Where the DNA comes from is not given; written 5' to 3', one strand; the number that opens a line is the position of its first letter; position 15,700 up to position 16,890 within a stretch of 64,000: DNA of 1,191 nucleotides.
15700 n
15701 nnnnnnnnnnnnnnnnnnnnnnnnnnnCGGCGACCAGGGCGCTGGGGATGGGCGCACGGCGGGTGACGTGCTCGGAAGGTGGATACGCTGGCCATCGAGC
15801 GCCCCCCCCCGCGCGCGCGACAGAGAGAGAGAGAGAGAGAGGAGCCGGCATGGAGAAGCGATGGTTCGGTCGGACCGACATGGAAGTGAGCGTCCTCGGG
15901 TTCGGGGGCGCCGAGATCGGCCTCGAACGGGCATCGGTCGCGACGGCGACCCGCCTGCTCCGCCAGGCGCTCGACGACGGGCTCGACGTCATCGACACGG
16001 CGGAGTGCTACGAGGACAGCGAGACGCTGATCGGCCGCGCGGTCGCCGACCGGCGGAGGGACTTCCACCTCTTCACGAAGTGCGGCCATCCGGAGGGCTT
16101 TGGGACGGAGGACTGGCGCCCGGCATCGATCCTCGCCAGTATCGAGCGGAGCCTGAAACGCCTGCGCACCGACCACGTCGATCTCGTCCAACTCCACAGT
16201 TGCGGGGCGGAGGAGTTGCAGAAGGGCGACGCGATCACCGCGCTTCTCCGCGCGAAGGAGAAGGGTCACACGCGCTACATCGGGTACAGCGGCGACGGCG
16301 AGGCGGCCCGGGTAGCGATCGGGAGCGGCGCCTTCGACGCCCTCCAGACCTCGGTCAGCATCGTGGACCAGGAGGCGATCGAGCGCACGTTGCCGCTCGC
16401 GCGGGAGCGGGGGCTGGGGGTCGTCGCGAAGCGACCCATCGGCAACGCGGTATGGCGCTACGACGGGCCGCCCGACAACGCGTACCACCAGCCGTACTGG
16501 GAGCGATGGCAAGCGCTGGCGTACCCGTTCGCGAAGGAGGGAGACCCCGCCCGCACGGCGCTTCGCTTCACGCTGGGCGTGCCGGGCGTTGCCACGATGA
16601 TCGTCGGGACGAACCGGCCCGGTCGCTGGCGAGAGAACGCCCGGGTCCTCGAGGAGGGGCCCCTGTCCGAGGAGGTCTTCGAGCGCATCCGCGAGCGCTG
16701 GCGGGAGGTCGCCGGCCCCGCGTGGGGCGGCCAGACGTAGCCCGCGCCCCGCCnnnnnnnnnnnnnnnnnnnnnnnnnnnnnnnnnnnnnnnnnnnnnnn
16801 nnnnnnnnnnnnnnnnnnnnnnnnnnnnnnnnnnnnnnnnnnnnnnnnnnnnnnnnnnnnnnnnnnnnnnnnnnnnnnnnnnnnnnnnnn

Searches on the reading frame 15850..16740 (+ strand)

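Call 56: search_protein_families(library=pfam, proteins=[window:15850-16740:+], max_evalue=0.001)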
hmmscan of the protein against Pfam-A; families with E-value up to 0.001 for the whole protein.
window:15850-16740:+ (296 aa): 1 family
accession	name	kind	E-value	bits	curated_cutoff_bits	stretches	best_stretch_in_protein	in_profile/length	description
PF00248.27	Aldo_ket_red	-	1.5e-37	129.7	24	1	16-282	2-288/291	Aldo/keto reductase family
